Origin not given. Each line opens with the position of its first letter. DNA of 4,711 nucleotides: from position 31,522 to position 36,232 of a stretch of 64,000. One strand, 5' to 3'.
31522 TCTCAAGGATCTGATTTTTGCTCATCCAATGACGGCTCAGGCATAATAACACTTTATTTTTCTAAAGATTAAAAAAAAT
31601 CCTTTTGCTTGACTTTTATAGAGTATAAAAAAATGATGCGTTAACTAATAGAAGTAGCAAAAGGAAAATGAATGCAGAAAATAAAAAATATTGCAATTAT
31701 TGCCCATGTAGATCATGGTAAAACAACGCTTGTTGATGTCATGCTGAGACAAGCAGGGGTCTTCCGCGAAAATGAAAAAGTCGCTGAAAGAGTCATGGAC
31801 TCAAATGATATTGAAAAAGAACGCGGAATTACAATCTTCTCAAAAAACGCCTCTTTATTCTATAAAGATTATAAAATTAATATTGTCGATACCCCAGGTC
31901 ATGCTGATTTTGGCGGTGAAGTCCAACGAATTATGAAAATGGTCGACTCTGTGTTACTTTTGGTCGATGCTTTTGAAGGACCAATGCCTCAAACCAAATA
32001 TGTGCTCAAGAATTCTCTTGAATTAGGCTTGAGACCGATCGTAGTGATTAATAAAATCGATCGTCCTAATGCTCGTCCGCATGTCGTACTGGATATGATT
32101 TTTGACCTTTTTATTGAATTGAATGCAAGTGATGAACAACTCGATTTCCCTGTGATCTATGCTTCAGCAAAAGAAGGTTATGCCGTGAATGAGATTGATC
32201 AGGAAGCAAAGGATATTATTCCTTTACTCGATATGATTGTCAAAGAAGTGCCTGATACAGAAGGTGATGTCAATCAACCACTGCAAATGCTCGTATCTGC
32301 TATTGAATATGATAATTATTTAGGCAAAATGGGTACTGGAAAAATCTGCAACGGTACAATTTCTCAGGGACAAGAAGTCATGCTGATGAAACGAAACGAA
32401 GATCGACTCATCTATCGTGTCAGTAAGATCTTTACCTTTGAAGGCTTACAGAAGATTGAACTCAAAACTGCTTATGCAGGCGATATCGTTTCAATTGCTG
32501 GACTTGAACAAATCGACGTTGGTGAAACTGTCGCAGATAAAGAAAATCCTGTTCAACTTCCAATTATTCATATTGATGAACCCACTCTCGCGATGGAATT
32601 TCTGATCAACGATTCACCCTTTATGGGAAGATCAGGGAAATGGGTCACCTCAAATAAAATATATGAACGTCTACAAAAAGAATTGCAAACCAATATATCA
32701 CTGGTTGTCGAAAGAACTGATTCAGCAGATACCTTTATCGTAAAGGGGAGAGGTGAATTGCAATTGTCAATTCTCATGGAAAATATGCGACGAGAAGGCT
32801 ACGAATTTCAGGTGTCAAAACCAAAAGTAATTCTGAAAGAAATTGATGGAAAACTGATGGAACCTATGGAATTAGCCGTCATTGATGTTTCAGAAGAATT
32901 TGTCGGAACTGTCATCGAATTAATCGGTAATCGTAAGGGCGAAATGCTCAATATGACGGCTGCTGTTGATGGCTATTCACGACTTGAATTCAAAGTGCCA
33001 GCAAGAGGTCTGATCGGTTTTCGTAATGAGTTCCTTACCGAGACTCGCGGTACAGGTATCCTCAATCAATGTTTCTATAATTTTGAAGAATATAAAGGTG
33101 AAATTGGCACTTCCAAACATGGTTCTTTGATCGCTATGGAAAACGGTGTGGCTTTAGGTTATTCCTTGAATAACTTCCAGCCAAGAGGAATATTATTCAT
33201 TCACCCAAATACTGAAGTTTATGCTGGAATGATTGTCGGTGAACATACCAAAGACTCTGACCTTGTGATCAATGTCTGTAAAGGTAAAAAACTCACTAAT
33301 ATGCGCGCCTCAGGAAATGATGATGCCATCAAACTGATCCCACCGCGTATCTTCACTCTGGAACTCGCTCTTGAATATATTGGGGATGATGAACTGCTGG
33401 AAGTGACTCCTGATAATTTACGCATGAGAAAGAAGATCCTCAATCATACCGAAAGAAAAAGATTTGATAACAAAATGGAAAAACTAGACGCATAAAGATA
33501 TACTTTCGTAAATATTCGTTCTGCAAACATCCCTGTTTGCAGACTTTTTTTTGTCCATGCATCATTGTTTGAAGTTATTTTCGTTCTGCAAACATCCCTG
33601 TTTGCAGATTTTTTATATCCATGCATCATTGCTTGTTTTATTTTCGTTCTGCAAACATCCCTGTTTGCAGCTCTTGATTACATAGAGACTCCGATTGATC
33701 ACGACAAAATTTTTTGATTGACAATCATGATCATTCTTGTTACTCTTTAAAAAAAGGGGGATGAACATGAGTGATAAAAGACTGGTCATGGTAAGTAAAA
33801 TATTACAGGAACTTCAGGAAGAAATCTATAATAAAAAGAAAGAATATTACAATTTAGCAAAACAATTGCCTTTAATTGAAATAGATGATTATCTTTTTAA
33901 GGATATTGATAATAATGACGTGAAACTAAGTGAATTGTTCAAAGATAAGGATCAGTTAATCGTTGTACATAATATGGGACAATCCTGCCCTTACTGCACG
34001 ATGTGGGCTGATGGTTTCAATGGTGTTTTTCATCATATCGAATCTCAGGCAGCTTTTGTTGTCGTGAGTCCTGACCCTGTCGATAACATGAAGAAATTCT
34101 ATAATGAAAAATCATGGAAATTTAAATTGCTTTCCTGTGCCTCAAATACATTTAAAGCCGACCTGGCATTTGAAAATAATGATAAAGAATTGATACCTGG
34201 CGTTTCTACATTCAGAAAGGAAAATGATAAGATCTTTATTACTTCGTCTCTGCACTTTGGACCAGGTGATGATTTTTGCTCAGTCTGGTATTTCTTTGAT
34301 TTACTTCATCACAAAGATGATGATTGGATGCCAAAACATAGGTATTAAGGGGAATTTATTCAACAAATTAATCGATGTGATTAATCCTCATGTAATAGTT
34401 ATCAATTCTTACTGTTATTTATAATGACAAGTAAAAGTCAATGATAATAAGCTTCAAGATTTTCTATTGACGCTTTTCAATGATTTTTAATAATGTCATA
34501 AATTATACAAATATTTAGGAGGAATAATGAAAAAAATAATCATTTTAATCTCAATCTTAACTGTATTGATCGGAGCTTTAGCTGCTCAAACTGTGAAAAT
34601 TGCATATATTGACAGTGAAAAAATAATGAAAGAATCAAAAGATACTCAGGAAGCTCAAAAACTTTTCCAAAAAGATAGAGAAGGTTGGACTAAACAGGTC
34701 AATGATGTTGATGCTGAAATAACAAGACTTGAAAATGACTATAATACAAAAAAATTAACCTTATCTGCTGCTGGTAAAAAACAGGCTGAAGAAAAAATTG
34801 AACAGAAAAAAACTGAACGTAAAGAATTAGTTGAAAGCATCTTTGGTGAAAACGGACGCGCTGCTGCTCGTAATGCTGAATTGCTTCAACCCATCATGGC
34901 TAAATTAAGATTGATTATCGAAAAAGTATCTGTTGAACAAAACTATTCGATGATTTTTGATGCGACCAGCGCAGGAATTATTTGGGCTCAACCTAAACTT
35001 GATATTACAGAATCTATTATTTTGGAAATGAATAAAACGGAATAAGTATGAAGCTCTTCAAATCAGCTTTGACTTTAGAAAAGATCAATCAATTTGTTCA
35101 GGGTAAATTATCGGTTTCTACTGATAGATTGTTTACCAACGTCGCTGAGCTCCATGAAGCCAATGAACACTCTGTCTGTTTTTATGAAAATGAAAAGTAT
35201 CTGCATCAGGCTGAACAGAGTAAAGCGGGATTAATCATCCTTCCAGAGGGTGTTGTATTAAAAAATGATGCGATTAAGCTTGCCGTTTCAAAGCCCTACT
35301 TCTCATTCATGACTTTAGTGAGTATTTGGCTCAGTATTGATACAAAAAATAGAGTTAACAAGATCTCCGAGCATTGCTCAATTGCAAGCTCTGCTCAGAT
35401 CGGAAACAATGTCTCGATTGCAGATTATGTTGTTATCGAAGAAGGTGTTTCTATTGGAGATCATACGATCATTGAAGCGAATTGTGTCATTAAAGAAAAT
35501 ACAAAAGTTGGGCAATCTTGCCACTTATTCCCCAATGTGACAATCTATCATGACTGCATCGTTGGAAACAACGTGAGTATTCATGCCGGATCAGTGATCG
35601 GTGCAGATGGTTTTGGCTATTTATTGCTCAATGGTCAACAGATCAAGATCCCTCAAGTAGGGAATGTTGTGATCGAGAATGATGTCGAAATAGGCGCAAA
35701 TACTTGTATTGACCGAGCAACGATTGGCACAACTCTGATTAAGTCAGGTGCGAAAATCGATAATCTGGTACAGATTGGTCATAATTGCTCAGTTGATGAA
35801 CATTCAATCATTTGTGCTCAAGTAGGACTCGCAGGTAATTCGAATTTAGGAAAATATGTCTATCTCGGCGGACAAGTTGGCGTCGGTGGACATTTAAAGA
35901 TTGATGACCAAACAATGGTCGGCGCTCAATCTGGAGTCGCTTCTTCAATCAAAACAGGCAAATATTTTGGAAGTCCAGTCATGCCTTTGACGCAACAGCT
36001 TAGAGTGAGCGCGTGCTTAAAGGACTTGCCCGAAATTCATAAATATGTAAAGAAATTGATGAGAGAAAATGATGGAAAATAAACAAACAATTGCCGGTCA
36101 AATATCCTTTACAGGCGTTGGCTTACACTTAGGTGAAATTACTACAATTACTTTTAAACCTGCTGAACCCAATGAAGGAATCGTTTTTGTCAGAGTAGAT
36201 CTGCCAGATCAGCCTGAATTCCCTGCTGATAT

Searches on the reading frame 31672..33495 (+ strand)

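Call 9: search_protein_families(library=pfam, proteins=[window:31672-33495:+], max_evalue=0.00001)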
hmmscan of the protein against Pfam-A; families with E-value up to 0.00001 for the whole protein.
window:31672-33495:+ (607 aa): 5 families
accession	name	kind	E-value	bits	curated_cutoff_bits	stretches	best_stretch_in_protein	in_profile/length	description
PF00009.33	GTP_EFTU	-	5e-56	189.7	26.5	1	3-194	2-187/188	Elongation factor Tu GTP binding domain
PF21018.2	BipA_C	-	1.1e-45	154.4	23.8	1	484-591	2-109/110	TypA/BipA C-terminal domain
PF00679.30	EFG_C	-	2.5e-20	72.8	27.9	1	394-478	1-85/89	Elongation factor G C-terminus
PF03144.31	GTP_EFTU_D2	-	1.8e-12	48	30.3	1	218-287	1-72/73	Elongation factor Tu domain 2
PF22042.2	EF-G_D2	-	1.3e-10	41.7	27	1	204-288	2-82/84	Elongation factor G domain 2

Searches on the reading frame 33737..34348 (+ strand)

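Call 9: search_protein_families(library=pfam, proteins=[window:33737-34348:+], max_evalue=0.00001)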
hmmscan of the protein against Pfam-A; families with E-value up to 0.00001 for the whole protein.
window:33737-34348:+ (203 aa): 2 families
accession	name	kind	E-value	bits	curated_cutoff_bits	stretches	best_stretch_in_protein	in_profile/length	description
PF05988.18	DUF899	-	1.8e-22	80.5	27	1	39-189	35-203/224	Bacterial protein of unknown function (DUF899)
PF00578.27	AhpC-TSA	-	3.7e-10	40.2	26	1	54-147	10-102/124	AhpC/TSA family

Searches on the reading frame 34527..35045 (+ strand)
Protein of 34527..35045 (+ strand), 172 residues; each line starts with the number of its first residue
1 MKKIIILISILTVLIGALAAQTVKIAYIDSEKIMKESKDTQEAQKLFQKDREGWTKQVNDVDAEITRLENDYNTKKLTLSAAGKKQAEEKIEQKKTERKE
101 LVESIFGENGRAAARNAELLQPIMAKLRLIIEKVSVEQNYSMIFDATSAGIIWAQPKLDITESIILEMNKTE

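Call 9: search_protein_families(library=pfam, proteins=[window:34527-35045:+], max_evalue=0.00001)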
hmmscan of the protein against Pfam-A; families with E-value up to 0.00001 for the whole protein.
window:34527-35045:+ (172 aa): 1 family
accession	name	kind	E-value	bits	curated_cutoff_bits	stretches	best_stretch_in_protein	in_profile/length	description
PF03938.19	OmpH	-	3.4e-26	92.6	32.4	1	24-167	1-140/141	Outer membrane protein (OmpH-like)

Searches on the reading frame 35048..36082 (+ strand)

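Call 9: search_protein_families(library=pfam, proteins=[window:35048-36082:+], max_evalue=0.00001)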
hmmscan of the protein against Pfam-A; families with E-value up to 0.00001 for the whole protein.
window:35048-36082:+ (344 aa): 3 families
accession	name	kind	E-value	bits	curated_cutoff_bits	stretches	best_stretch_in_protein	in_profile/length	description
PF00132.30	Hexapep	-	5.6e-30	102.2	27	2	151-185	1-35/36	Bacterial transferase hexapeptide (six repeats)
PF04613.19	LpxD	-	2.8e-14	53.2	30.8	1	28-91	3-68/70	UDP-3-O-[3-hydroxymyristoyl] glucosamine N-acyltransferase, LpxD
PF25084.1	LbH_EIF2B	-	1.8e-12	47.6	54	1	108-181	8-102/105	EIF2B subunit epsilon LbH domain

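Call 46: search_protein_families(library=ncbifam, proteins=[window:35048-36082:+], max_evalue=1e-10)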
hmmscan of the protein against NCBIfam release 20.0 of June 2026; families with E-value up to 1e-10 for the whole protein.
window:35048-36082:+ (344 aa): 6 families
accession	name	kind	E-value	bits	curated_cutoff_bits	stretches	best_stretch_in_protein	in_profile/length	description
NF002060.0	PRK00892.1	subfamily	1.7e-109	366.1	207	1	7-340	3-341/345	UDP-3-O-(3-hydroxymyristoyl)glucosamine N-acyltransferase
TIGR01853.1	lipid_A_lpxD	equivalog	5.1e-103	344.4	242.5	1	13-332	2-323/325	UDP-3-O-(3-hydroxymyristoyl)glucosamine N-acyltransferase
TIGR03570.1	NeuD_NnaD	subfamily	7.1e-24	84.5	160.8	1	103-184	87-168/202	NeuD/PglB/VioB family sugar acetyltransferase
NF003657.0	PRK05289.1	equivalog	1.2e-22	80.2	226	1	104-166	4-66/264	acyl-ACP--UDP-N-acetylglucosamine O-acyltransferase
TIGR01852.1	lipid_A_lpxA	equivalog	1.2e-19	70.6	231.05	0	108-166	3-61/254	acyl-ACP--UDP-N-acetylglucosamine O-acyltransferase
TIGR03992.1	Arch_glmU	subfamily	1.5e-11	43.9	292.1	0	106-221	227-333/393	bifunctional sugar-1-phosphate nucleotidylyltransferase/acetyltransferase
